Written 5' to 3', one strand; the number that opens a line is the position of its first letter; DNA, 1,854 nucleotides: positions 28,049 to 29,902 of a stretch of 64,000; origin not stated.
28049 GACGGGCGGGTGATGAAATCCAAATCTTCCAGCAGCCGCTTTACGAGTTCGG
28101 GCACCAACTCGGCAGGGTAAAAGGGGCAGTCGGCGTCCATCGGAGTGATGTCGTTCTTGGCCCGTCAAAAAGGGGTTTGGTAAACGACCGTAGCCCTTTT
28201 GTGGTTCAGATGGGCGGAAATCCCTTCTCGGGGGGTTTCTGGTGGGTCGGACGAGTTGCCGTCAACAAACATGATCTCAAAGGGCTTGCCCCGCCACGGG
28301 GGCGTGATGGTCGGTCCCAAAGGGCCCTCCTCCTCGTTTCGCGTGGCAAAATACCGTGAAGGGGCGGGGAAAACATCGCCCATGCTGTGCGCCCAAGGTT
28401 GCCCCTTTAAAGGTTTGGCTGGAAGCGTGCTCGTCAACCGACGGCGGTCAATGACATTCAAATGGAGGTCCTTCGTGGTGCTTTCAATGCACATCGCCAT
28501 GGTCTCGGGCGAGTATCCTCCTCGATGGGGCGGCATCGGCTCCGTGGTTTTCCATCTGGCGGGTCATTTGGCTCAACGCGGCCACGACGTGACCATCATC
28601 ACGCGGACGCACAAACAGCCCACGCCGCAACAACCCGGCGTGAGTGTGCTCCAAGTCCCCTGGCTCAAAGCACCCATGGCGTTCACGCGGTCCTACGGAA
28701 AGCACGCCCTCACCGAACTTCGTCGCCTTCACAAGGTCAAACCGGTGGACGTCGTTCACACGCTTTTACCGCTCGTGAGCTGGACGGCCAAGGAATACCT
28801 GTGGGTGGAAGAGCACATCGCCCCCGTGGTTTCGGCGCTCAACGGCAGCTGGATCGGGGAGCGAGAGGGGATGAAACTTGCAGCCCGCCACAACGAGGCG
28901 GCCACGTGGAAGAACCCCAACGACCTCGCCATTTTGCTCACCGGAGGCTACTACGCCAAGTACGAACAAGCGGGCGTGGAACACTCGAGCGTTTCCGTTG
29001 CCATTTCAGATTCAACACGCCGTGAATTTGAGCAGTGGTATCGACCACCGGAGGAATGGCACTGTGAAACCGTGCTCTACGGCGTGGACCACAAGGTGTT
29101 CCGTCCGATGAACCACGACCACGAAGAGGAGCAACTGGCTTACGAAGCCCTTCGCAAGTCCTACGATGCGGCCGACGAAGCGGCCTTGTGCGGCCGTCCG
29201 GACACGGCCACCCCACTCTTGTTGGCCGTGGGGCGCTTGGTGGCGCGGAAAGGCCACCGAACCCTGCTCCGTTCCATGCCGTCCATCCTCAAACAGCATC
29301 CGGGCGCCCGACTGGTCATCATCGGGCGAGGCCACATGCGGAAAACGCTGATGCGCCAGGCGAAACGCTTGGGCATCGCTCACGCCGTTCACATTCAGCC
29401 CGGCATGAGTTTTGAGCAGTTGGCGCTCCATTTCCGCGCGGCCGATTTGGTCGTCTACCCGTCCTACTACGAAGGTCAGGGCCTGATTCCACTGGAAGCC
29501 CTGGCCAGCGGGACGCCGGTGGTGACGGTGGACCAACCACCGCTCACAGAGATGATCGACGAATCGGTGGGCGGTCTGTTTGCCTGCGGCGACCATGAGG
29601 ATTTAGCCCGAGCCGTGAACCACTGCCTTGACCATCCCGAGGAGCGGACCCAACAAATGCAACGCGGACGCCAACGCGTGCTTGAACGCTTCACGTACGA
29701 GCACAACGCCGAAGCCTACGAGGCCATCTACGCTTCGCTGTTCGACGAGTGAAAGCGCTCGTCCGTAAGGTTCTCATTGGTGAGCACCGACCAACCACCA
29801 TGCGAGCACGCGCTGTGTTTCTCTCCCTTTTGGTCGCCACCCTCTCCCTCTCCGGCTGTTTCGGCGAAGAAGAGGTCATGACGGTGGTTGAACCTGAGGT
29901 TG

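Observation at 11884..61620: AT-rich palindrome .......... occurs four times exactly (plus one 9/10 copy), far above chance, mostly inside unrelated CDS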

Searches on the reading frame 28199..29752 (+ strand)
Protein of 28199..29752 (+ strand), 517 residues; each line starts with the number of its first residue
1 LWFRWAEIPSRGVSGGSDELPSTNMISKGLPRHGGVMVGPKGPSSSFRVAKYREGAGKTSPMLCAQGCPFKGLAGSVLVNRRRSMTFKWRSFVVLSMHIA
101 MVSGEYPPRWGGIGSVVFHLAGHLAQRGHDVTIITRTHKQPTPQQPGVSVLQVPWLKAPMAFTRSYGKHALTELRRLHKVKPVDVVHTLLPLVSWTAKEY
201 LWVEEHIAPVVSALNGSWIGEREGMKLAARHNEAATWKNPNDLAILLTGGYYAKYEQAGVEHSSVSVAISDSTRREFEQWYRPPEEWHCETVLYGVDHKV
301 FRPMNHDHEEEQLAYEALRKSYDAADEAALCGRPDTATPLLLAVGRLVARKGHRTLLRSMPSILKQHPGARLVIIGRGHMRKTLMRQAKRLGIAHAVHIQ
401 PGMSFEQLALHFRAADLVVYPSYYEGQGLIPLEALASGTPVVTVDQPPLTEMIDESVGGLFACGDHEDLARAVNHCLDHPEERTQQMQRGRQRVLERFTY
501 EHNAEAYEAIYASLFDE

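Call 43: search_protein_families(library=pfam, proteins=[window:28199-29752:+], max_evalue=0.00001)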
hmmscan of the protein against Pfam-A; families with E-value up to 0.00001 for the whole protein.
window:28199-29752:+ (517 aa): 7 families
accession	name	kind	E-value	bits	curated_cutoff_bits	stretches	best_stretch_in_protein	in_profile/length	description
PF00534.26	Glycos_transf_1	-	1.1e-35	123.1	26.4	1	337-493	14-172/172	Glycosyl transferases group 1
PF13692.12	Glyco_trans_1_4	-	4.8e-29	101.9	27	1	339-478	2-141/142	Glycosyl transferases group 1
PF20706.3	GT4-conflict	-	1.5e-16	60.9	26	1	334-505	193-383/385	Family 4 Glycosyltransferase in conflict systems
PF13439.12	Glyco_transf_4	-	1.9e-15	57.8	28.5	1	110-296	1-166/170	Glycosyltransferase Family 4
PF13524.12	Glyco_trans_1_2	-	9.5e-15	55.2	25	1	364-508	9-143/144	Glycosyl transferase-like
PF13579.12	Glyco_trans_4_4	-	1.9e-12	48.3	29.7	1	111-287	1-152/158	Glycosyl transferase 4-like domain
PF08323.17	Glyco_transf_5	-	9.6e-07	29.2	22.7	1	98-145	1-50/239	Starch synthase catalytic domain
